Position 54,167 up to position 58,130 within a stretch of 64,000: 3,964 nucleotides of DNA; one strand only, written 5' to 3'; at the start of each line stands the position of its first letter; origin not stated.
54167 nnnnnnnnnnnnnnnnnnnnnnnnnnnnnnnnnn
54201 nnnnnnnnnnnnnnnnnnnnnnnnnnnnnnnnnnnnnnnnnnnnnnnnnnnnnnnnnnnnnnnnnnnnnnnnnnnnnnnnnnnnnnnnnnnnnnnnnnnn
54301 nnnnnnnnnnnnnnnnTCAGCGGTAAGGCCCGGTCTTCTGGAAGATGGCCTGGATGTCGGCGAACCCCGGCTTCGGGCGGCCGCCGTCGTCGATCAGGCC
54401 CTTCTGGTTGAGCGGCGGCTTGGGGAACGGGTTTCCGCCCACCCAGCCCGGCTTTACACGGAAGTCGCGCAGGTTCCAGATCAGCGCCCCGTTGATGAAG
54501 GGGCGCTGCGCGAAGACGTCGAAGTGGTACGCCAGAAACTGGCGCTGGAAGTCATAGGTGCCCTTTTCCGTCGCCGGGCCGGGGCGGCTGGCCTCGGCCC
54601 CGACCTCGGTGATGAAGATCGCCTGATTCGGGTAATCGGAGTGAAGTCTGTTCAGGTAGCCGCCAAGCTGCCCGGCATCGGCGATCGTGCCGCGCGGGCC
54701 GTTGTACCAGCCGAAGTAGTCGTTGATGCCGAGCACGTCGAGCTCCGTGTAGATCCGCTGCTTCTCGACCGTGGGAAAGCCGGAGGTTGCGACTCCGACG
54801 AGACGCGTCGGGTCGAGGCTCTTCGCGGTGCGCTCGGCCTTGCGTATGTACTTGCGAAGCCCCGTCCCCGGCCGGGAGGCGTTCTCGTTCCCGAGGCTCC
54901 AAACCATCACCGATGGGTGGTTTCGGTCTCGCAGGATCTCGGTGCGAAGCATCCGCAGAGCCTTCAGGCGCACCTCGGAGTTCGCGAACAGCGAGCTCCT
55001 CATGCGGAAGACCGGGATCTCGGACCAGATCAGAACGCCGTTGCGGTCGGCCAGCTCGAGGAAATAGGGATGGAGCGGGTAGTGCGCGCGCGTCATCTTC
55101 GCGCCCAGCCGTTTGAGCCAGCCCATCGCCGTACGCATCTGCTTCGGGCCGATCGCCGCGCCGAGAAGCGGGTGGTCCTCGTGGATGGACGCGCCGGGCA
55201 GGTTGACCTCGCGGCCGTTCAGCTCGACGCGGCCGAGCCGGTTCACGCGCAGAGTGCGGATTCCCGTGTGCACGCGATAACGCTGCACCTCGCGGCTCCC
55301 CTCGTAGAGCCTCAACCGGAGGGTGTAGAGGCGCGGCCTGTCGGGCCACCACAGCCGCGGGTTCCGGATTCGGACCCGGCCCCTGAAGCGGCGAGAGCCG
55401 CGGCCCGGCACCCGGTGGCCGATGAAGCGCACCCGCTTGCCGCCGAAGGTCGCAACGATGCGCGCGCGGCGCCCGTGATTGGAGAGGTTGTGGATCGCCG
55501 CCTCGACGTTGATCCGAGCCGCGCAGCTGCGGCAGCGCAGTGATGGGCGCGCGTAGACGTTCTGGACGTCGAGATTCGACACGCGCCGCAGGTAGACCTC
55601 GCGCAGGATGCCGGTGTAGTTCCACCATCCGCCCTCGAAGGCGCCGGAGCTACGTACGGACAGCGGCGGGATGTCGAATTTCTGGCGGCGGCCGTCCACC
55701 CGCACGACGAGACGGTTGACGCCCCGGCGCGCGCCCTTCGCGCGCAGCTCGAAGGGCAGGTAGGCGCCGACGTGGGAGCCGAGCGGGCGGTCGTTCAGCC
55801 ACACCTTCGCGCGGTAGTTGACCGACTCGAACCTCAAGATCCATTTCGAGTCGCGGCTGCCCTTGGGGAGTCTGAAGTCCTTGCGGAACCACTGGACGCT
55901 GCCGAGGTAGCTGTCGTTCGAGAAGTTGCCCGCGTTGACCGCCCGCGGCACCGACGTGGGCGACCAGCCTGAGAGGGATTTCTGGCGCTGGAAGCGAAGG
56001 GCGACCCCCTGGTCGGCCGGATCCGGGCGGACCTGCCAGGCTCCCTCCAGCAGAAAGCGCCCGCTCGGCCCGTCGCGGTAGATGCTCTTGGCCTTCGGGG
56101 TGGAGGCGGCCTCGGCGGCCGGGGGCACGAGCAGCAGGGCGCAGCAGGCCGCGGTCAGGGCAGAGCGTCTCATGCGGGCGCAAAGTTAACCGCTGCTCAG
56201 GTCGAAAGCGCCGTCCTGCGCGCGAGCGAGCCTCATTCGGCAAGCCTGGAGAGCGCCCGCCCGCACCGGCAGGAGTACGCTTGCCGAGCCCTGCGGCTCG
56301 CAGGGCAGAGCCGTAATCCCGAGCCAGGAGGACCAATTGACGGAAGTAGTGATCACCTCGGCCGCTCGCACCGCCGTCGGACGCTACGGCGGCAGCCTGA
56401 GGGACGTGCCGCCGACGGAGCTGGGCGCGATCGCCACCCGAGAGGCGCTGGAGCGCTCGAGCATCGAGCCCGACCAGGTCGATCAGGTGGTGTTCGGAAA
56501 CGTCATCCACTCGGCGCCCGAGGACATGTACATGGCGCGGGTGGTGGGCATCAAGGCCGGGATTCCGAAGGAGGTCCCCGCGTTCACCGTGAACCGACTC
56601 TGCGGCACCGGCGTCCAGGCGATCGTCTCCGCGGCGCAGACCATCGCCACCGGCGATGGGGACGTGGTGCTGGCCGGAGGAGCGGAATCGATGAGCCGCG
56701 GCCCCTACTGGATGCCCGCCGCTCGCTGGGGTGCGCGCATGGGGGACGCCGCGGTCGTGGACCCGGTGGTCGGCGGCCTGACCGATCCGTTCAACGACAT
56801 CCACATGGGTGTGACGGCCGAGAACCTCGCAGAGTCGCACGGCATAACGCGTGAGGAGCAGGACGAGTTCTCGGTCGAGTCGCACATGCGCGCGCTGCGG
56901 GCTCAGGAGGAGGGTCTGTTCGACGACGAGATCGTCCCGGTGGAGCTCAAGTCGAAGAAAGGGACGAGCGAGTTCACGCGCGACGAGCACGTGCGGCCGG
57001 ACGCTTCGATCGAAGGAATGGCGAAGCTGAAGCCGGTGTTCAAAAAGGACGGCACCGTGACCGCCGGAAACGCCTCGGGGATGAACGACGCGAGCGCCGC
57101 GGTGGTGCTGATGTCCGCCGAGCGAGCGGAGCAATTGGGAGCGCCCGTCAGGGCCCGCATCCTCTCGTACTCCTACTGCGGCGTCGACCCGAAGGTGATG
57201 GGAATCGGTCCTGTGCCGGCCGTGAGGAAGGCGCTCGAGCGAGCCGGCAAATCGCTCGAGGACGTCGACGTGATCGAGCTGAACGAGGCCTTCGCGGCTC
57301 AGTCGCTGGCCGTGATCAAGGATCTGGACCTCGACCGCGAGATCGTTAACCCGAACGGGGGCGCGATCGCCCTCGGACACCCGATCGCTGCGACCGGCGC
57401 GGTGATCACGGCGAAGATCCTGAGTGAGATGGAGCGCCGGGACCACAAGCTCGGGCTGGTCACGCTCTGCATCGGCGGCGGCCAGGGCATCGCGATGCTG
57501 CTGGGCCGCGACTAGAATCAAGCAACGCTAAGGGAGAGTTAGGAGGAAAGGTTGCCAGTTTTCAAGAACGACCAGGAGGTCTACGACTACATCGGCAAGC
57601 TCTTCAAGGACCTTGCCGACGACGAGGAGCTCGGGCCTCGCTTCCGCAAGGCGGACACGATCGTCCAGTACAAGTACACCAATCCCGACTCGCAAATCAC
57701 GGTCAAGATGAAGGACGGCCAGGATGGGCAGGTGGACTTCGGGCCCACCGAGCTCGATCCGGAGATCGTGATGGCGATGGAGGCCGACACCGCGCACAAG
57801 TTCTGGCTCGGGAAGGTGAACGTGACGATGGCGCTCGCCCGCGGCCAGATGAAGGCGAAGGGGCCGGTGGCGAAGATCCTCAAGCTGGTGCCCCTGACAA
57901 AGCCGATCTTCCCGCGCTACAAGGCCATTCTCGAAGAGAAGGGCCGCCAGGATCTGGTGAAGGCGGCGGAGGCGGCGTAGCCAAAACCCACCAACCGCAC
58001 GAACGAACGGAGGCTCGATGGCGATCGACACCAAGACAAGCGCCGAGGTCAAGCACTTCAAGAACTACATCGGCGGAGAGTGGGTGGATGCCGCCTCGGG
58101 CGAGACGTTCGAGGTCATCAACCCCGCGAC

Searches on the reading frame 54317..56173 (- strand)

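Call 68: search_protein_families(library=pfam, proteins=[window:54317-56173:-], max_evalue=0.001)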
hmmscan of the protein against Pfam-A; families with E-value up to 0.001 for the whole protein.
window:54317-56173:- (618 aa): 5 families
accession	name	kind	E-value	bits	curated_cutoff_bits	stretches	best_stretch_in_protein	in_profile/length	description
PF02836.23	Glyco_hydro_2_C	-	8.3e-27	94.5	21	1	315-575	7-269/302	Glycosyl hydrolases family 2, TIM barrel domain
PF02837.24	Glyco_hydro_2_N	-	1.9e-13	51.1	28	1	92-195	65-165/169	Glycosyl hydrolases family 2, sugar binding domain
PF00703.27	Glyco_hydro_2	-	1.8e-11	45.2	23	1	203-306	3-109/109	Glycosyl hydrolases family 2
PF22666.2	Glyco_hydro_2_N2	-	2.1e-06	28.3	27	1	95-160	51-118/167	Glycosyl hydrolase 2 galactose-binding domain-like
PF13364.12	BetaGal_ABD2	-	0.00064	20.9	23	0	83-160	26-107/112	Beta-galactosidase second all-beta domain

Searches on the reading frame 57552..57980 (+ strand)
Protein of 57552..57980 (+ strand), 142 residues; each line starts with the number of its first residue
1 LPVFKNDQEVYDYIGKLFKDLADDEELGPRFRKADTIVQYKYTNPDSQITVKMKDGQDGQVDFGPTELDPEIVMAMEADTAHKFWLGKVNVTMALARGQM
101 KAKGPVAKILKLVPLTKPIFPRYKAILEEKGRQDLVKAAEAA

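Call 68: search_protein_families(library=pfam, proteins=[window:57552-57980:+], max_evalue=0.001)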
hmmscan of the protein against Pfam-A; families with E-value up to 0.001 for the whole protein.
window:57552-57980:+ (142 aa): 1 family
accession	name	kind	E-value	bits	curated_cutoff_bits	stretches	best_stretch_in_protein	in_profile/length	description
PF02036.22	SCP2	-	1.7e-07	31.9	21.3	1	21-115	7-99/101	SCP-2 sterol transfer family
